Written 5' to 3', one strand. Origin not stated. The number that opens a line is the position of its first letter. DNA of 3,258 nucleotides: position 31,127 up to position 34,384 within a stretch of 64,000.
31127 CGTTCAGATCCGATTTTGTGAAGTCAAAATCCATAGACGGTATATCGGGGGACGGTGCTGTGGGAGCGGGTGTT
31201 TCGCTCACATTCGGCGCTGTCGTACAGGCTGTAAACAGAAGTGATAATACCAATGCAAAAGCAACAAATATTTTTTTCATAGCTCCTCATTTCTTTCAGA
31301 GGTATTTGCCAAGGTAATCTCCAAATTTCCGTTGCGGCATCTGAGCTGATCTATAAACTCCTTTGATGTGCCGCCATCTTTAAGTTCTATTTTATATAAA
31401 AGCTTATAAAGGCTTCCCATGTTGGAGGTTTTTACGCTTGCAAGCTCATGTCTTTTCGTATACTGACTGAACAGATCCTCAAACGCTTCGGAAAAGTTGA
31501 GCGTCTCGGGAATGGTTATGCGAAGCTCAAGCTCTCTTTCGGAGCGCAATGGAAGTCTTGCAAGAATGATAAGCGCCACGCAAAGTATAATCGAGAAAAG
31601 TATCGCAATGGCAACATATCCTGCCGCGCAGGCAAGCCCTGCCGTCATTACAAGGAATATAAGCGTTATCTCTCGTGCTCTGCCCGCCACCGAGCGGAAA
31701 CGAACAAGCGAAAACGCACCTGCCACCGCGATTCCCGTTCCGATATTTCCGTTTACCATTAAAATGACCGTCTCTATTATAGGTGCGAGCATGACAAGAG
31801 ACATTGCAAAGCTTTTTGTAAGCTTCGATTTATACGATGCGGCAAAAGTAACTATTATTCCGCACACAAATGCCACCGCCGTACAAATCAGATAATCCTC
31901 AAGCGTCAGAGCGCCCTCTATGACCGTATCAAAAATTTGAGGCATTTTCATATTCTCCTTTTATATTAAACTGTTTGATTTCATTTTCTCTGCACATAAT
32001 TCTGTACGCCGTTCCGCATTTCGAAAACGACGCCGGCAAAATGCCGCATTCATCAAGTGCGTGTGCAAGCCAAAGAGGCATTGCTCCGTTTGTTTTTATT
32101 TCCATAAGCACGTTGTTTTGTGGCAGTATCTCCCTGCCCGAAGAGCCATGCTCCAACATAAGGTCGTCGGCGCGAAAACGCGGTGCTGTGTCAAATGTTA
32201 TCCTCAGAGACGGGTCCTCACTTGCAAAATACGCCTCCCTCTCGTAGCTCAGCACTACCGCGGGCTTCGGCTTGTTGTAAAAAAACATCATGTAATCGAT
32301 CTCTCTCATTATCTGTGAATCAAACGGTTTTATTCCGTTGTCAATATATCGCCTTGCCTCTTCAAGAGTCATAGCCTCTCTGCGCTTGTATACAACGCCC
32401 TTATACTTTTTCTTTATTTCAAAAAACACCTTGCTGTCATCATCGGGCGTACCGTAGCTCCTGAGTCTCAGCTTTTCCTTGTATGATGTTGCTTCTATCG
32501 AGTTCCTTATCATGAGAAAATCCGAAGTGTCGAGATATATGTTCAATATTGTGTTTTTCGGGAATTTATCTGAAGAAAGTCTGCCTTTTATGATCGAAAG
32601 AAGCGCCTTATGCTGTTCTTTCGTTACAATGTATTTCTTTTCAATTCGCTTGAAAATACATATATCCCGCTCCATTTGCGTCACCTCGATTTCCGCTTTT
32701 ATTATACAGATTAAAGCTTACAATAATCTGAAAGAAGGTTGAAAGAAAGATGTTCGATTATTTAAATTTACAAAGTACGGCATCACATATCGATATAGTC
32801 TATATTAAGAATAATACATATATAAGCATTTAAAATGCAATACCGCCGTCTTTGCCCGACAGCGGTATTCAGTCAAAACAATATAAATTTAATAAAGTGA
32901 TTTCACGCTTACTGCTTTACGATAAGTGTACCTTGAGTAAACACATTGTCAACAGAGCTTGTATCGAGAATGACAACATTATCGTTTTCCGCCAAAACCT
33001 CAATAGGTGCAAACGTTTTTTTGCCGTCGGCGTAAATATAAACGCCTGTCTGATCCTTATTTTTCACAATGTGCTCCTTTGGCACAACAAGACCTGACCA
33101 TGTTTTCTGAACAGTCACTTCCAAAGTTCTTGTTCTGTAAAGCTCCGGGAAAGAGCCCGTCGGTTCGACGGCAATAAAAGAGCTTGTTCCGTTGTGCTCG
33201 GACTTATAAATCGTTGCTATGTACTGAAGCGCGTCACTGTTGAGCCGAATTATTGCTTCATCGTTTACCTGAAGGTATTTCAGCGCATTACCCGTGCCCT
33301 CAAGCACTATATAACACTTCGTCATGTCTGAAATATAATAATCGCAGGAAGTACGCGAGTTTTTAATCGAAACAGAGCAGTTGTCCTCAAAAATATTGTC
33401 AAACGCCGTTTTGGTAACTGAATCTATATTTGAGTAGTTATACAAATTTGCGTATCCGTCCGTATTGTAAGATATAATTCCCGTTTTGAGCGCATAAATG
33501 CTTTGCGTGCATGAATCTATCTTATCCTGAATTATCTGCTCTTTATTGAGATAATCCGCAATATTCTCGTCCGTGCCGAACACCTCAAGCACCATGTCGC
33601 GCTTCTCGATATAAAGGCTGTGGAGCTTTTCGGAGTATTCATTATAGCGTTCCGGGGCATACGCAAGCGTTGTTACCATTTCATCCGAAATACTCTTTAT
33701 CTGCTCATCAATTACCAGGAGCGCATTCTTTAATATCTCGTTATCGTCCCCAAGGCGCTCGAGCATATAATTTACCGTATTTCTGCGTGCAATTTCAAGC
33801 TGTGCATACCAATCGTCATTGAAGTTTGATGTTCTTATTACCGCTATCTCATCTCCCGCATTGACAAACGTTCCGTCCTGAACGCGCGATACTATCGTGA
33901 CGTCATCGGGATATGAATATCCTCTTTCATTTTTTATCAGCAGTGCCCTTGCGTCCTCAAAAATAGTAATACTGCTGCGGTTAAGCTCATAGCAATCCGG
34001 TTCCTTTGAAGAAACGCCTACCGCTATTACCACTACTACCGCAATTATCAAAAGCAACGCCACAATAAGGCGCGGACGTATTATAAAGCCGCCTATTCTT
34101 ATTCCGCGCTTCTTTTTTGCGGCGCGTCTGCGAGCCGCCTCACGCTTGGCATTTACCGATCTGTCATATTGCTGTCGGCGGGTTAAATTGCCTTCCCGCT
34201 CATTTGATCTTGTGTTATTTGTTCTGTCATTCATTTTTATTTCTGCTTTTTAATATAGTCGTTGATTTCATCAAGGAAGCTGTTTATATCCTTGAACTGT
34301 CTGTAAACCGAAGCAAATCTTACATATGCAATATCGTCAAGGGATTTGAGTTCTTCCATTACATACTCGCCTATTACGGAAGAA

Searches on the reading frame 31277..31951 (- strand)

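Call 66: search_protein_families(library=pfam, proteins=[window:31277-31951:-], max_evalue=0.00001)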
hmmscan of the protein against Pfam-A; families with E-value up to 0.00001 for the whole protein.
window:31277-31951:- (224 aa): 1 family
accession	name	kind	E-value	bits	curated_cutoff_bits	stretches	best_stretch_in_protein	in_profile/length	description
PF16316.10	DUF4956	-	5.2e-14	52.8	30.6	1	29-174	3-157/169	Domain of unknown function (DUF4956)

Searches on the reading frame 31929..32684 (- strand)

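Call 66: search_protein_families(library=pfam, proteins=[window:31929-32684:-], max_evalue=0.00001)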
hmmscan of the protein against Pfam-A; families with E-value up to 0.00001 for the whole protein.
window:31929-32684:- (251 aa): 1 family
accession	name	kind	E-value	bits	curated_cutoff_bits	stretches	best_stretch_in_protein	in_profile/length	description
PF09359.15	VTC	-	3.6e-40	138.4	23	1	12-230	1-234/235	VTC domain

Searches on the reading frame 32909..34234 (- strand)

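Call 66: search_protein_families(library=pfam, proteins=[window:32909-34234:-], max_evalue=0.00001)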
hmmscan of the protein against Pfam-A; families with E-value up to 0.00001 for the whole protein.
window:32909-34234:- (441 aa): 1 family
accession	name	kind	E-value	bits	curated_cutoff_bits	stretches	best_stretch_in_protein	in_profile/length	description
PF12700.13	HlyD_2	-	3.7e-25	89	25.1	1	58-424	17-385/416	HlyD family secretion protein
